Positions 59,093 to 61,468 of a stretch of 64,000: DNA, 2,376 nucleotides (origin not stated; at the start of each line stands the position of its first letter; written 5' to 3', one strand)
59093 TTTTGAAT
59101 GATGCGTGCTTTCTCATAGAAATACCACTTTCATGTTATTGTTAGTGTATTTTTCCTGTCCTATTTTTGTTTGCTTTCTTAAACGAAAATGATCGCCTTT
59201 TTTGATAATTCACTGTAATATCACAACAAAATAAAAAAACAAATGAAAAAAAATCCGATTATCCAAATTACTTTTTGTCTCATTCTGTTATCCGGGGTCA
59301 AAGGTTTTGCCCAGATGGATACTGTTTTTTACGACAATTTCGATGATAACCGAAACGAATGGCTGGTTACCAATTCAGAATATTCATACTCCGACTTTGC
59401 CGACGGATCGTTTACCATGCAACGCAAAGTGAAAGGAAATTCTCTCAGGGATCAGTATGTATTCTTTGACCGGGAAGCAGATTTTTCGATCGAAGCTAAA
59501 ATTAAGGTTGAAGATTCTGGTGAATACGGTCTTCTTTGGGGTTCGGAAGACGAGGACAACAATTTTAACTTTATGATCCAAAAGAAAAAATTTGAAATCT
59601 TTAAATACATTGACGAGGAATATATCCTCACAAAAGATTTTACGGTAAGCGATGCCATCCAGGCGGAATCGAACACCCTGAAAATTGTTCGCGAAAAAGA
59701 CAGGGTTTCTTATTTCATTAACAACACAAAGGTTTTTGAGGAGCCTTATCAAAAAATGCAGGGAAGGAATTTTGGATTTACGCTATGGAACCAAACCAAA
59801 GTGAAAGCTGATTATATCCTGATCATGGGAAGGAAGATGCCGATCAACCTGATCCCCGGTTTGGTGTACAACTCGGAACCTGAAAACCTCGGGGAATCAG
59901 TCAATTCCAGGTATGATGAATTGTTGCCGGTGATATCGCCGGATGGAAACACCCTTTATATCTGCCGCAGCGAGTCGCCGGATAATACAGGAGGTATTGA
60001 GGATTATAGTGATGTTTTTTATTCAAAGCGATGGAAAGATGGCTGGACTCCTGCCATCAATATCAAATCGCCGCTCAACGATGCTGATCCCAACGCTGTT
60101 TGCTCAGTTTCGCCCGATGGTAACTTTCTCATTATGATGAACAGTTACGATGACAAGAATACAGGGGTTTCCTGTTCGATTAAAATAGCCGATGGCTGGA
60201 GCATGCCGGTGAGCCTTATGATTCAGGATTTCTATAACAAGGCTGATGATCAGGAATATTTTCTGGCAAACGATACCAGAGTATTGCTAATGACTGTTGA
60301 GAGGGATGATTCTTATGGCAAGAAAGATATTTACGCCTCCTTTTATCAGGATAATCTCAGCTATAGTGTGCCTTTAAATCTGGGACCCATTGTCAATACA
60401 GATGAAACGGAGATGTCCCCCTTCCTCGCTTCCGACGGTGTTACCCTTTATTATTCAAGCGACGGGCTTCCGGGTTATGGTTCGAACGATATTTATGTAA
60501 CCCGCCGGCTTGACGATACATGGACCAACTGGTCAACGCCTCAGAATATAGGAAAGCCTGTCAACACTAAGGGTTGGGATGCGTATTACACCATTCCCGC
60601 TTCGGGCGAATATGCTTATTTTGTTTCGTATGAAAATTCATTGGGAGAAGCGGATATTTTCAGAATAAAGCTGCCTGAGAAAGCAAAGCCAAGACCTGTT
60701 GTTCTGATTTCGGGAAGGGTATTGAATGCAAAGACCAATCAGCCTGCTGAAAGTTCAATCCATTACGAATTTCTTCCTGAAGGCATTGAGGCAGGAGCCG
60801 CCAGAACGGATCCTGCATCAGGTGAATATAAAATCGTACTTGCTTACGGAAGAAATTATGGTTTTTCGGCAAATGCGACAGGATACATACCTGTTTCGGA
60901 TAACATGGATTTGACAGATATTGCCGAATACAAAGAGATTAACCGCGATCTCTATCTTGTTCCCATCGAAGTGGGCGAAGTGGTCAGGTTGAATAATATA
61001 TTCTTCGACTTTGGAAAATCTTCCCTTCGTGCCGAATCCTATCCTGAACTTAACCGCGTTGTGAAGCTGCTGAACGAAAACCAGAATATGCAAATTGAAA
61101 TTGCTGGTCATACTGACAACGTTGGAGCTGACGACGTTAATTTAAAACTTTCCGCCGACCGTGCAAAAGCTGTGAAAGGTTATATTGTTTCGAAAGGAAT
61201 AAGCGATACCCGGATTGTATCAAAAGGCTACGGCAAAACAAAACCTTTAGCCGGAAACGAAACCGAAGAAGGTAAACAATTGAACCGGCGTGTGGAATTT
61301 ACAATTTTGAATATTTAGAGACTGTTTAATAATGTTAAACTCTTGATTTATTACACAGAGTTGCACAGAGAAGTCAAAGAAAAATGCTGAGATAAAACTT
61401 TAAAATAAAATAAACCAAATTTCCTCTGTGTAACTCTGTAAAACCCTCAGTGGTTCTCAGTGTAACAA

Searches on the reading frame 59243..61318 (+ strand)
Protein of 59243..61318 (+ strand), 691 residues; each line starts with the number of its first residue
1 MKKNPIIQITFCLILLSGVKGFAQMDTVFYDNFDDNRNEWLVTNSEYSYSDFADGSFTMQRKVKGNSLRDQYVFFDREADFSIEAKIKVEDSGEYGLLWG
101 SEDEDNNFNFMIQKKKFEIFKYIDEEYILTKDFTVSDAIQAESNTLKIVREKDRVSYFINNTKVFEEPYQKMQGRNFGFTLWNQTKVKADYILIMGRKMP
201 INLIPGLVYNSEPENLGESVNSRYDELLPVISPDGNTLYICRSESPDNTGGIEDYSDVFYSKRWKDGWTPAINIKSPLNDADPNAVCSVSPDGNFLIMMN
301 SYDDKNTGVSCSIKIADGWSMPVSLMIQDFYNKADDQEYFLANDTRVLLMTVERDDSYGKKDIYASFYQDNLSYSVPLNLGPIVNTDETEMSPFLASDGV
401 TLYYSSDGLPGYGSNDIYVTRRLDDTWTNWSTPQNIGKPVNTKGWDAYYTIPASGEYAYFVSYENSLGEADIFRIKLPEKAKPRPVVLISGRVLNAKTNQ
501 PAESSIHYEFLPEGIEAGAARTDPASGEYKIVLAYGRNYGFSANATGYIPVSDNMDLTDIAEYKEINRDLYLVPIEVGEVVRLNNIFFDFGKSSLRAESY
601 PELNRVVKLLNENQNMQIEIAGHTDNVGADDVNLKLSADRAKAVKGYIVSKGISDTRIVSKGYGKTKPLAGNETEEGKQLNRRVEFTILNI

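Call 91: search_protein_families(library=pfam, proteins=[window:59243-61318:+], max_evalue=0.001)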
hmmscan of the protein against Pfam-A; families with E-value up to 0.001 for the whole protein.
window:59243-61318:+ (691 aa): 2 families
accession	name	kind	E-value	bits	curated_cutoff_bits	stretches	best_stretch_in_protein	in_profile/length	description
PF00691.25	OmpA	-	2.3e-23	82.8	27.2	1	587-682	1-98/98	OmpA family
PF07676.18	PD40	-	8.2e-18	64.3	20.9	1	380-419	1-38/38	WD40-like Beta Propeller Repeat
